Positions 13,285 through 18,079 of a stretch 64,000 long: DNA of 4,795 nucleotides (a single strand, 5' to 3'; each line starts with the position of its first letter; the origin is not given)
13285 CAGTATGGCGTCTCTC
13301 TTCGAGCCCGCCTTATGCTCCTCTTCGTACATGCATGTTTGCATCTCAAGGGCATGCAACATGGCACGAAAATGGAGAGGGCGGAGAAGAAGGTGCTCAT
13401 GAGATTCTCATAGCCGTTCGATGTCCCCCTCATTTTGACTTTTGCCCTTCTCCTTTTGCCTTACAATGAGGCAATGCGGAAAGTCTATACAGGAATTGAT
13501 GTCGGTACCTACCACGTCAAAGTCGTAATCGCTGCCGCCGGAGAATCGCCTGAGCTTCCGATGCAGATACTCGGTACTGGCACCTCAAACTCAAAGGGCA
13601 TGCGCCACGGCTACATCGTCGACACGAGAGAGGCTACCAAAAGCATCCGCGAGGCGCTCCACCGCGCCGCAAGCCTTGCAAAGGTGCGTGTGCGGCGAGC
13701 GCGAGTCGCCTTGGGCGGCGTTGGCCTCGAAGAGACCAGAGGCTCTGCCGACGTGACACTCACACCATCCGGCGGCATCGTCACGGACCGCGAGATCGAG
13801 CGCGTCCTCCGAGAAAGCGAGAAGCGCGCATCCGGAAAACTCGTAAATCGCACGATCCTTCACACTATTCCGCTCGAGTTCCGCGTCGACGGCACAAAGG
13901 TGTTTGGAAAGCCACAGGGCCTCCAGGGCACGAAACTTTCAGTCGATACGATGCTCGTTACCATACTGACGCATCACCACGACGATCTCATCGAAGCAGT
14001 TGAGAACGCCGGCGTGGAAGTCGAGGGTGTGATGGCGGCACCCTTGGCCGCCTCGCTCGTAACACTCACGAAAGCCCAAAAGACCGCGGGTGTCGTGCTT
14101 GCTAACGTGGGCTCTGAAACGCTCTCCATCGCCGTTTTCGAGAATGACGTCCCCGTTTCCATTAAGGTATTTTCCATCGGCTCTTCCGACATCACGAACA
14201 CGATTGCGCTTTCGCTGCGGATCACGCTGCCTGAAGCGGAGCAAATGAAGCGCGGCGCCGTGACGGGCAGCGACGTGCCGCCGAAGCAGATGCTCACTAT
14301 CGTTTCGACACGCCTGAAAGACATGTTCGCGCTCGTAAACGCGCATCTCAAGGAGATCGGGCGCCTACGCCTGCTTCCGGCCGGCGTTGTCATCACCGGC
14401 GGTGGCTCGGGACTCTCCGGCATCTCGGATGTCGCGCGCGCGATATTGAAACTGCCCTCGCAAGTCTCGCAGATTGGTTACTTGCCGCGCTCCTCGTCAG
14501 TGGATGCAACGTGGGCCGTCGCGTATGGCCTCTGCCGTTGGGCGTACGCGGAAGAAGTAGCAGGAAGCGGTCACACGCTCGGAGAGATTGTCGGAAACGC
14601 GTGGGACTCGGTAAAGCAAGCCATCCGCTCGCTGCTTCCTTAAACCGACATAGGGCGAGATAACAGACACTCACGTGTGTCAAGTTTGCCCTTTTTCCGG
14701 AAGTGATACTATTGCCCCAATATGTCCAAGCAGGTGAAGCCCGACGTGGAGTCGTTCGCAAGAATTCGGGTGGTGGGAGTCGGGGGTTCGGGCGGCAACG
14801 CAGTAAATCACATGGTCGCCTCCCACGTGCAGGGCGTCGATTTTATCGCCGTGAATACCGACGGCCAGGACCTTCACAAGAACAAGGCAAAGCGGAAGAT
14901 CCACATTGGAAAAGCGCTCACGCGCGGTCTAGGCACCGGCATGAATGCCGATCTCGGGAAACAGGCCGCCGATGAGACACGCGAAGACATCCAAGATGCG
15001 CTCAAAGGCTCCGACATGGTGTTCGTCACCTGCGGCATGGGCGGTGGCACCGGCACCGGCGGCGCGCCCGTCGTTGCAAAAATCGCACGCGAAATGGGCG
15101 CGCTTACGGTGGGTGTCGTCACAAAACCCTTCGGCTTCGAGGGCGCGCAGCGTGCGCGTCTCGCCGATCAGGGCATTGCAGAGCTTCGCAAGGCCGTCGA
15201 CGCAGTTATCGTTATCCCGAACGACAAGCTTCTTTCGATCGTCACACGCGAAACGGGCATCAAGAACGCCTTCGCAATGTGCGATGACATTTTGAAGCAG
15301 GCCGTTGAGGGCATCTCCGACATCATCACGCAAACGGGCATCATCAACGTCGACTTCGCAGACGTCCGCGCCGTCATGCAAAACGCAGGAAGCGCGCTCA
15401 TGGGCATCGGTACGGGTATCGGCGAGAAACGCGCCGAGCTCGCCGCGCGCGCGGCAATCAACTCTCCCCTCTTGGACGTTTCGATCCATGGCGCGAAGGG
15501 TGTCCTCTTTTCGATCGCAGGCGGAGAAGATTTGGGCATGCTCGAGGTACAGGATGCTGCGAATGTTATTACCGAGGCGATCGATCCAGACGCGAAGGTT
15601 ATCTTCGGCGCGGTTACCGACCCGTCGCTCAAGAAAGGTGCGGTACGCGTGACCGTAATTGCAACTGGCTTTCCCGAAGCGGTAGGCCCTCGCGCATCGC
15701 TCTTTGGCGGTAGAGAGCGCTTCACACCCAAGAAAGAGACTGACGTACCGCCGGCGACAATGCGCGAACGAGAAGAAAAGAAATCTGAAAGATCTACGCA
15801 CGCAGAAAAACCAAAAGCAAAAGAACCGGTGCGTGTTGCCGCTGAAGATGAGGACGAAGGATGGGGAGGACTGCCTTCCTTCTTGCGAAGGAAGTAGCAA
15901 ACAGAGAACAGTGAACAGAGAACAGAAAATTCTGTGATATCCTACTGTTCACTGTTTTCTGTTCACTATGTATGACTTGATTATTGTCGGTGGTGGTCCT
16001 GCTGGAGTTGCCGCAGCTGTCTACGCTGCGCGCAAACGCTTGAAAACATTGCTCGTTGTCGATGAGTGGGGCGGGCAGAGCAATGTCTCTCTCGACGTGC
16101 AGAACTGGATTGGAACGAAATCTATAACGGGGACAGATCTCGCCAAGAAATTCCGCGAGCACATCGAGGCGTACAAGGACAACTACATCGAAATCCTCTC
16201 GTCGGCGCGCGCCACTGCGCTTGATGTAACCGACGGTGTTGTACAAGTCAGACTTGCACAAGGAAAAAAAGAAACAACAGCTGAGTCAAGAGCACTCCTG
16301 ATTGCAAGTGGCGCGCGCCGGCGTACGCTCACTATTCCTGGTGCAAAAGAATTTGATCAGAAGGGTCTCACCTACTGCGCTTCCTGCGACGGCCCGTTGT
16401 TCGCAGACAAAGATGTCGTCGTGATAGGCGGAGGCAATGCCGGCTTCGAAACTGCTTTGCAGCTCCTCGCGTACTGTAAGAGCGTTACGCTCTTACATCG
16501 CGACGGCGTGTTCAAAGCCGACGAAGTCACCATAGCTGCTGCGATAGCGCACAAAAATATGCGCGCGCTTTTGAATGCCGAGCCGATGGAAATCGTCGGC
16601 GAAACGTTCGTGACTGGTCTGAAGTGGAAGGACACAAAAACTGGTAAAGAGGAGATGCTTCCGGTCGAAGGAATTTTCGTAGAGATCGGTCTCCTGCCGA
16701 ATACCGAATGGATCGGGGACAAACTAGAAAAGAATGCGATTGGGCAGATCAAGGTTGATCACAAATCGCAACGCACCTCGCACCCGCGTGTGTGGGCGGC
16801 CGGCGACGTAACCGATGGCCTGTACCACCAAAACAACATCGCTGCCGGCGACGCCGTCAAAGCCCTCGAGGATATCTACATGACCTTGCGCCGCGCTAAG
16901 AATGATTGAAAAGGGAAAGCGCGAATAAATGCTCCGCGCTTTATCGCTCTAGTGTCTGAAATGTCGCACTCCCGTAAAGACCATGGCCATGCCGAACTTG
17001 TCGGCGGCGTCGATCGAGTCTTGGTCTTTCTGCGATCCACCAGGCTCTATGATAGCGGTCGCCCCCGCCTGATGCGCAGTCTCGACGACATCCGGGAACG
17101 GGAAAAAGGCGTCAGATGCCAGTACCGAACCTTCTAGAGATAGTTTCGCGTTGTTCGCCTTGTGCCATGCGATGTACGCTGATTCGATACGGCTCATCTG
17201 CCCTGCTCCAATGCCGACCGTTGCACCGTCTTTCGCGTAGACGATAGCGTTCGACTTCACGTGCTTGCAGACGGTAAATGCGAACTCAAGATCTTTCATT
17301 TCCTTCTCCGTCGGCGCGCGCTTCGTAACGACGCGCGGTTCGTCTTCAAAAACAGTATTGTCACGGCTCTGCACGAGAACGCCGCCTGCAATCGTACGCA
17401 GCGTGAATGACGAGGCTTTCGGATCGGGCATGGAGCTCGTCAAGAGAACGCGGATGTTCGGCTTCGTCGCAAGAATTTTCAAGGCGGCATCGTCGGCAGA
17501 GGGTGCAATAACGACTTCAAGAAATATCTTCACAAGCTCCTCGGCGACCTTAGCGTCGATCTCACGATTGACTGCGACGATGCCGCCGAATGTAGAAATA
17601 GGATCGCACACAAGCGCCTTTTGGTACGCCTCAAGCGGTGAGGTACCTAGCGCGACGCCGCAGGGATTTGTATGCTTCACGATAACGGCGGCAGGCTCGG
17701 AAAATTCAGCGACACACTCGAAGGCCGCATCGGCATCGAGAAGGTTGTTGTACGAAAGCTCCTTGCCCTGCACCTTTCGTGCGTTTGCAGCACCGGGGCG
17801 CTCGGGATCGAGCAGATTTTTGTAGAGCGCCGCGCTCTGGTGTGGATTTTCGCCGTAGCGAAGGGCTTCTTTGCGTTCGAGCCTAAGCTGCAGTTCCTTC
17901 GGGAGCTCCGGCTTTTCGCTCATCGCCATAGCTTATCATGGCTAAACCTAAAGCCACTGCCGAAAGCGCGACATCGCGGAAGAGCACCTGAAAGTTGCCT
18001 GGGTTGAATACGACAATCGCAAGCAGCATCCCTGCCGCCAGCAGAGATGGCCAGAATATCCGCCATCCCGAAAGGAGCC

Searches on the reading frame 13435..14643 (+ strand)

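Call 80: search_protein_families(library=pfam, proteins=[window:13435-14643:+], max_evalue=0.00001)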
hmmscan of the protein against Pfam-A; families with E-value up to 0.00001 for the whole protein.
window:13435-14643:+ (402 aa): 3 families
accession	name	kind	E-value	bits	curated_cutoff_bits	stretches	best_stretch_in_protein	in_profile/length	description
PF14450.12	FtsA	-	9.9e-18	65.2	31.8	1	222-348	2-113/127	Cell division protein FtsA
PF02491.25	SHS2_FTSA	-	1.4e-11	45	25.4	1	106-176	12-79/79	SHS2 domain inserted in FTSA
PF11104.14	PilM_2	-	2.5e-06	27.1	27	0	171-340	127-300/340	Type IV pilus assembly protein PilM;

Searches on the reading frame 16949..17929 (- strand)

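Call 80: search_protein_families(library=pfam, proteins=[window:16949-17929:-], max_evalue=0.00001)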
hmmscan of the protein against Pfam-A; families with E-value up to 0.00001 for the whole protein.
window:16949-17929:- (326 aa): 1 family
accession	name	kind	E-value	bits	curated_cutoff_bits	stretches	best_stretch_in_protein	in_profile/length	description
PF01808.24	AICARFT_IMPCHas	-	2.2e-103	346.4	25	1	5-257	61-311/311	AICARFT/IMPCHase bienzyme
